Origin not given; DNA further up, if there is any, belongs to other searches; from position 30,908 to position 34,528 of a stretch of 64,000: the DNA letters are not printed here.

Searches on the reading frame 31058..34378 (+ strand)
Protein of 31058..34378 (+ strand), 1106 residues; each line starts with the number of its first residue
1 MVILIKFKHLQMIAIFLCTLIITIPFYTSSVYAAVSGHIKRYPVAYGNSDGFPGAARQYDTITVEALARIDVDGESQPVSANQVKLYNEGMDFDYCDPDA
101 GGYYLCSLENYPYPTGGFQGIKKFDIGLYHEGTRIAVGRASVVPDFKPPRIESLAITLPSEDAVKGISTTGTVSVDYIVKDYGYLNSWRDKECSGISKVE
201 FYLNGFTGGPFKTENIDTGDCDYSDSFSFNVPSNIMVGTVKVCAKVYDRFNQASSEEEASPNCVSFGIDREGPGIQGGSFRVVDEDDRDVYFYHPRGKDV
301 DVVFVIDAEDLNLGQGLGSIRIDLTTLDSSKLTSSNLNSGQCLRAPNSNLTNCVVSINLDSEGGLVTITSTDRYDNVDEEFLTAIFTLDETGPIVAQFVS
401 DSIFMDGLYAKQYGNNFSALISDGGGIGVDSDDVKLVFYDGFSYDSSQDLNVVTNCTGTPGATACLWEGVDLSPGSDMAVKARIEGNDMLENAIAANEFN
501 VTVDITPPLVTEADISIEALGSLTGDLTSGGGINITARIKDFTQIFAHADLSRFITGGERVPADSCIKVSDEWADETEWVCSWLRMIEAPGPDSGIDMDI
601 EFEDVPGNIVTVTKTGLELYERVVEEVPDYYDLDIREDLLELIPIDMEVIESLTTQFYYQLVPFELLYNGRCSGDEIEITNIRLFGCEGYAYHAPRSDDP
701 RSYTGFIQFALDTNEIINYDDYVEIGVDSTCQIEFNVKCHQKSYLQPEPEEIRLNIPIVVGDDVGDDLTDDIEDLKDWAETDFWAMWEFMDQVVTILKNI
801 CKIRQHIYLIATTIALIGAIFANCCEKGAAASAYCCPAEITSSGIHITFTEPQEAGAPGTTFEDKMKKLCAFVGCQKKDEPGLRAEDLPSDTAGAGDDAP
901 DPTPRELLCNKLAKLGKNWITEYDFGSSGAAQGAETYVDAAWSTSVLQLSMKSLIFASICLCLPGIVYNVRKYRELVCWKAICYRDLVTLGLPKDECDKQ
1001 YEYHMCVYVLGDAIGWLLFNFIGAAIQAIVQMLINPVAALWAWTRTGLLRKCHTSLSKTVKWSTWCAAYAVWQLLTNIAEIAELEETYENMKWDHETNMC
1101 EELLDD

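Call 13: search_protein_families(library=pfam, proteins=[window:31058-34378:+], max_evalue=0.01)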
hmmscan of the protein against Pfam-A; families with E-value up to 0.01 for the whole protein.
window:31058-34378:+ (1106 aa): 0 families

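Call 34: find_homologous_proteins(query=window:31058-34378:+, max_evalue=0.00001)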
Query window:31058-34378:+ (1106 aa): 2 proteins with E <= 0.00001 among 8000 candidates.
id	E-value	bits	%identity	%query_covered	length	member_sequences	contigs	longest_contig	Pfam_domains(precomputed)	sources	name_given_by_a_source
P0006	0.0e+0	2559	100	99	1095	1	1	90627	-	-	-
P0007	2.8e-167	577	41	70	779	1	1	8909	-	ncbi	ncbi:hypothetical protein ACFLZ6_00910 [Nanoarchaeota archaeon]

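Call 35: find_encoding_contigs(protein=P0007, flank=10000)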
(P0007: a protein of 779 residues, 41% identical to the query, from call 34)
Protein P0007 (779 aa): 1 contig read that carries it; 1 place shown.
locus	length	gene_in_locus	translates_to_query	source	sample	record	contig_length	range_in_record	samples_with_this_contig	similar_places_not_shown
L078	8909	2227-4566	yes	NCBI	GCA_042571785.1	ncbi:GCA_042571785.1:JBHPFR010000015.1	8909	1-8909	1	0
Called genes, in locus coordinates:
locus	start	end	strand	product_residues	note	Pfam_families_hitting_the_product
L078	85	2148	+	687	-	PF00133:tRNA-synt_1, PF01921:tRNA-synt_1f (faint), PF09334:tRNA-synt_1g, PF01406:tRNA-synt_1e (weak), PF19303:Anticodon_3, PF08264:Anticodon_1, PF01588:tRNA_bind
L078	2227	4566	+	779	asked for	-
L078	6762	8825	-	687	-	PF00133:tRNA-synt_1, PF01921:tRNA-synt_1f (faint), PF09334:tRNA-synt_1g, PF01406:tRNA-synt_1e (weak), PF19303:Anticodon_3, PF08264:Anticodon_1, PF01588:tRNA_bind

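Call 85: search_solved_structures(query=window:31058-34378:+, max_evalue=0.01)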
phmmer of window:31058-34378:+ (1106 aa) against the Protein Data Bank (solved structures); distinct sequences matched with E-value up to 0.01: 0.

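Call 87: search_protein_families(library=ncbifam, proteins=[window:31058-34378:+], max_evalue=0.01)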
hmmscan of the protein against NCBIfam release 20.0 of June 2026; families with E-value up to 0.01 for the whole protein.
window:31058-34378:+ (1106 aa): 0 families
